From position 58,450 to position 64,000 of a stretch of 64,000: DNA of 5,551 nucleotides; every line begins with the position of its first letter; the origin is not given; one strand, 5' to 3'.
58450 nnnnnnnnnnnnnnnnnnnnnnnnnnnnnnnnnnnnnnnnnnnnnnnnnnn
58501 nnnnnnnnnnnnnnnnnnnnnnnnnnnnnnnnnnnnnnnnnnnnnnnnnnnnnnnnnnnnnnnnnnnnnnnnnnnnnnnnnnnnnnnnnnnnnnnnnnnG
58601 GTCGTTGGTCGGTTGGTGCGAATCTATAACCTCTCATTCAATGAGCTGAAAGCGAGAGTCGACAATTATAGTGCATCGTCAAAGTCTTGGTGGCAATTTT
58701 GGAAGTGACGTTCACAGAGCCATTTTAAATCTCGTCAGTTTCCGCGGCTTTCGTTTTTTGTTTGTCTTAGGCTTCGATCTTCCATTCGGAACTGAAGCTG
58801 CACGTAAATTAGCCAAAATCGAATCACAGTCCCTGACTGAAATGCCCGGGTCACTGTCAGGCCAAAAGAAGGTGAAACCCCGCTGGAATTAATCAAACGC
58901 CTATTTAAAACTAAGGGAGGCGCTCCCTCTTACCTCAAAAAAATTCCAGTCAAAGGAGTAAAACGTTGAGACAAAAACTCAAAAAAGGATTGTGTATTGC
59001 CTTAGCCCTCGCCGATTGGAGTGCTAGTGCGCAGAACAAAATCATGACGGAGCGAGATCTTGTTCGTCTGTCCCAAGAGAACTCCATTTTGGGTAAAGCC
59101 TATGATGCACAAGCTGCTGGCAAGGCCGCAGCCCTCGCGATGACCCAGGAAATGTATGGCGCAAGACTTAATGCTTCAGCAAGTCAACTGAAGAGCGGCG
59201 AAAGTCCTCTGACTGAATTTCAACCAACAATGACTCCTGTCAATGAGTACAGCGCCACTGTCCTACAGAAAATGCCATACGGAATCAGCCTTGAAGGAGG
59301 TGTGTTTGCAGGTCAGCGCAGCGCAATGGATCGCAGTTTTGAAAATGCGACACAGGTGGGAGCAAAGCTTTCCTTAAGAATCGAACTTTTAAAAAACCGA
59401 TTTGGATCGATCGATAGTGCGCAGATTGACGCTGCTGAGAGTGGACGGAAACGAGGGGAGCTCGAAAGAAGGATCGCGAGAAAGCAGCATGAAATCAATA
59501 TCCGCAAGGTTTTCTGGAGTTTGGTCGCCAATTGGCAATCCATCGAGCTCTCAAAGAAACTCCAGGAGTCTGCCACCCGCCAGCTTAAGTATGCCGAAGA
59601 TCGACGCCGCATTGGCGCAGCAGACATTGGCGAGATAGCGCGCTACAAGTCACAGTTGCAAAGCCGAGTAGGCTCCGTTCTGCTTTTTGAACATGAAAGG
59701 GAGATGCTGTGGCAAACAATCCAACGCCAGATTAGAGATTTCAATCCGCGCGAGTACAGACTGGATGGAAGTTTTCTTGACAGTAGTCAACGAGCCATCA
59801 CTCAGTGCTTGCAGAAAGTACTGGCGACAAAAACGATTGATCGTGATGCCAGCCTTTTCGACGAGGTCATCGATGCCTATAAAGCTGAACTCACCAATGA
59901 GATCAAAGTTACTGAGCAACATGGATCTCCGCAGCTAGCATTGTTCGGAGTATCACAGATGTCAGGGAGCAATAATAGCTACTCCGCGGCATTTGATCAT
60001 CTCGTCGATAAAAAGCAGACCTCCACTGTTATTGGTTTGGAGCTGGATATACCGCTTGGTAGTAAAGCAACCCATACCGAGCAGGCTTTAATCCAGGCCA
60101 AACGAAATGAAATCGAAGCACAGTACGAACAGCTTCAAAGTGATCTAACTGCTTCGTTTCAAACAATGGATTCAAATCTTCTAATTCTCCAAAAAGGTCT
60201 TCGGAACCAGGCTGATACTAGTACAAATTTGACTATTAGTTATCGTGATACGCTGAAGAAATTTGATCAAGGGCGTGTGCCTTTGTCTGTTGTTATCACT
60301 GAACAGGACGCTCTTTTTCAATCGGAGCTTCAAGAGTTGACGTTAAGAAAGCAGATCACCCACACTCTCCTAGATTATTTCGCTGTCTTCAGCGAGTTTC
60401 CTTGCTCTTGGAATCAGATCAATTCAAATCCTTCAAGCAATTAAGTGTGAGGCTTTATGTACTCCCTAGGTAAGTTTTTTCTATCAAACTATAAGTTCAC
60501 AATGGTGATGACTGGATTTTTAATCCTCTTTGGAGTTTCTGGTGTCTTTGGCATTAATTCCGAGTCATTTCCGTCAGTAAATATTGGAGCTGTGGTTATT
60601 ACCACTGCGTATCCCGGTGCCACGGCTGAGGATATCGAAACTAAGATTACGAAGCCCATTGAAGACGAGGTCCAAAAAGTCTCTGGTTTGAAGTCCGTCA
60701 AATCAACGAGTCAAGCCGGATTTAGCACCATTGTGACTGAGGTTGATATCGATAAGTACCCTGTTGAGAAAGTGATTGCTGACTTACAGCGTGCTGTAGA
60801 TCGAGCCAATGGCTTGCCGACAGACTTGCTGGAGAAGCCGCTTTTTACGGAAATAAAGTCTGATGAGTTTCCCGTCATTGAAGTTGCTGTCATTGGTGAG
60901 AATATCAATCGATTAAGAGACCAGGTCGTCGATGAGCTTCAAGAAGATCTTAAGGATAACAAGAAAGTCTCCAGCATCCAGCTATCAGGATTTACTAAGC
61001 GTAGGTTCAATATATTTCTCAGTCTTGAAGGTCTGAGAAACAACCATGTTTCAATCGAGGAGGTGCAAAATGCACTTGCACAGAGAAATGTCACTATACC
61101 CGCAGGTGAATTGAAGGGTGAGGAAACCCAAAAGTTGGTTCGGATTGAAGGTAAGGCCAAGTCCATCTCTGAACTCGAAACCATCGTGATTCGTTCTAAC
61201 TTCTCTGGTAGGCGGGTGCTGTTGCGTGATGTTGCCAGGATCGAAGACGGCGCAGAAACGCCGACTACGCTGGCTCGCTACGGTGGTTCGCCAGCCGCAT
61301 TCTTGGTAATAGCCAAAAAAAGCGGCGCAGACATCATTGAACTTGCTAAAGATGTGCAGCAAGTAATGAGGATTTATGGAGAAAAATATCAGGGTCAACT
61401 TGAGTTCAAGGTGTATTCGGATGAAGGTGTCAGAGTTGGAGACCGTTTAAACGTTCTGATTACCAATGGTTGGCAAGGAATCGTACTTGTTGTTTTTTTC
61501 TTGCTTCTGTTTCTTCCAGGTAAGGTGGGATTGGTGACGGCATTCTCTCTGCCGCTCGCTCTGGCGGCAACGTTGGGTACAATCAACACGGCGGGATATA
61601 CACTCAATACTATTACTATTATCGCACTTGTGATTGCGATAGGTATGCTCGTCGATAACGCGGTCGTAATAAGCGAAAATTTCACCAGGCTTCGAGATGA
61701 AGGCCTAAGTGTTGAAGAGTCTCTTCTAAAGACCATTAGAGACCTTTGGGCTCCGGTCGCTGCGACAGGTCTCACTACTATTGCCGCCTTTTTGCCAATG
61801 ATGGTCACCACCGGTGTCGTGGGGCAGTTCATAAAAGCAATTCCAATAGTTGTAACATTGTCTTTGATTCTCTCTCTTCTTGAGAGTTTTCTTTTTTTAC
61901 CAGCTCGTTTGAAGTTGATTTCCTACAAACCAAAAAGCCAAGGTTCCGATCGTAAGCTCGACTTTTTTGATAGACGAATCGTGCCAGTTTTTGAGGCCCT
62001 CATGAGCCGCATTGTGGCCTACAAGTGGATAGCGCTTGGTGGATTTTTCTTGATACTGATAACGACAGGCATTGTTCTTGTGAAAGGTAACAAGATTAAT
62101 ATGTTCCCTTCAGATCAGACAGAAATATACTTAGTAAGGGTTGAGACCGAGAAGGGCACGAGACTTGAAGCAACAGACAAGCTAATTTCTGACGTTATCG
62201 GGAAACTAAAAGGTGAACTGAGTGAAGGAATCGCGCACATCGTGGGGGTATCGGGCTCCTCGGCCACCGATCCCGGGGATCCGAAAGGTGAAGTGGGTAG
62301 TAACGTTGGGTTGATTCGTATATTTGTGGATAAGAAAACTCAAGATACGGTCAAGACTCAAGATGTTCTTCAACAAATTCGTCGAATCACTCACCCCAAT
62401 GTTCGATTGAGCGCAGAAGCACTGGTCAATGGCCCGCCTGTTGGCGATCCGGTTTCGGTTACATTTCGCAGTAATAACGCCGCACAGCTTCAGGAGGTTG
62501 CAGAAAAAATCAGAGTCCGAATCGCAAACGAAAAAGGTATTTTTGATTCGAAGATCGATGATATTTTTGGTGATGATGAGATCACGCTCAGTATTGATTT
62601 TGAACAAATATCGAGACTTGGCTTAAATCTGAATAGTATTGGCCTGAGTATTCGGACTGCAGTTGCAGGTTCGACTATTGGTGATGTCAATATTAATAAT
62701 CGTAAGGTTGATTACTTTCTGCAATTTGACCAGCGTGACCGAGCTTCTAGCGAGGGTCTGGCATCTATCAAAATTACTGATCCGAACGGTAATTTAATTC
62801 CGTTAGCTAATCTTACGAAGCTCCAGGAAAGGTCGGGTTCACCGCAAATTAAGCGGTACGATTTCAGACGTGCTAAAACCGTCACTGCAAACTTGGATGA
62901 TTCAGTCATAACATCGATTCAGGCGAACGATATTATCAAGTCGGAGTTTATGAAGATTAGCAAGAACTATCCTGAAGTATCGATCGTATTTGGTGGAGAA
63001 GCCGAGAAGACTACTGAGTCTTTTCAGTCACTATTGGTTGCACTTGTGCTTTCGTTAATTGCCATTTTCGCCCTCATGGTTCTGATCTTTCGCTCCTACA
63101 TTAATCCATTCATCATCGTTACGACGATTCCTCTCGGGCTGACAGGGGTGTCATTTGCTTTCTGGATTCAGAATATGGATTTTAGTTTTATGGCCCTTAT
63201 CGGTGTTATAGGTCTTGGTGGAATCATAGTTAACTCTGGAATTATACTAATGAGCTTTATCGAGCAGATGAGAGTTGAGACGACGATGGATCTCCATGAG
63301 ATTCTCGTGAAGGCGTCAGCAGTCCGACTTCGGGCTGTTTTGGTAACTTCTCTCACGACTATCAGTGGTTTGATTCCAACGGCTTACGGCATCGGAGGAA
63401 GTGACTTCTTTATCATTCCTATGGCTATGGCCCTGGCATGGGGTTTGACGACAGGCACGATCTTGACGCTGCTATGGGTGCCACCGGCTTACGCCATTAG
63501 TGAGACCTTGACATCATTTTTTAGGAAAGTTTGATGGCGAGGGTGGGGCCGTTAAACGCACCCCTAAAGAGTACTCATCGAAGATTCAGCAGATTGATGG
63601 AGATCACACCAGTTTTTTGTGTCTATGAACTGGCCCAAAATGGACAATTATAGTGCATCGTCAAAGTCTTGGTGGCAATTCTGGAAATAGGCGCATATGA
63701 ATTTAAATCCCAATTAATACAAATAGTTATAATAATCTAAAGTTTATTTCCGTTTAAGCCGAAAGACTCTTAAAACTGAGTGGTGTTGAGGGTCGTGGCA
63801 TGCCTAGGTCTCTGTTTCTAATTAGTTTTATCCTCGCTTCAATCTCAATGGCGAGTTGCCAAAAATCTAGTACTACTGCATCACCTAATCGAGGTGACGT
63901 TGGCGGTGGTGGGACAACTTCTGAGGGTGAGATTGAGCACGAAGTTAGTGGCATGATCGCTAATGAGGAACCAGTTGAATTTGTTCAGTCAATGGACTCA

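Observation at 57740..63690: TolC-like + RND cassette flanked by a lipoprotein gene and a mosaic remnant of the same gene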

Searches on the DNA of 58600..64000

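Call 71: search_rna_families(source=window, start=58600, end=64000, threshold=evalue, max_evalue=1)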
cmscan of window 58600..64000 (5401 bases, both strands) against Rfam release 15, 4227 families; matches with E-value up to 1: 0.
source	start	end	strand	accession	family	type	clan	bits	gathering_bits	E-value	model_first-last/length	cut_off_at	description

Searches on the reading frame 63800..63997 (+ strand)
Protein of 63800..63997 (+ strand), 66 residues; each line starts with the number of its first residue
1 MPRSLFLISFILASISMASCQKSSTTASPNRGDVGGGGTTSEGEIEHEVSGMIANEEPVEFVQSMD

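Call 52: find_homologous_proteins(query=window:63800-63997:+, max_evalue=0.001)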
Query seq(66 aa): no candidate shares three 5-residue words with the query. No homologue found.
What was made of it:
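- Tried and rejected: A protein search with the 66-aa start of the downstream gene found nothing, so the window's downstream context could not be extended (call 52).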
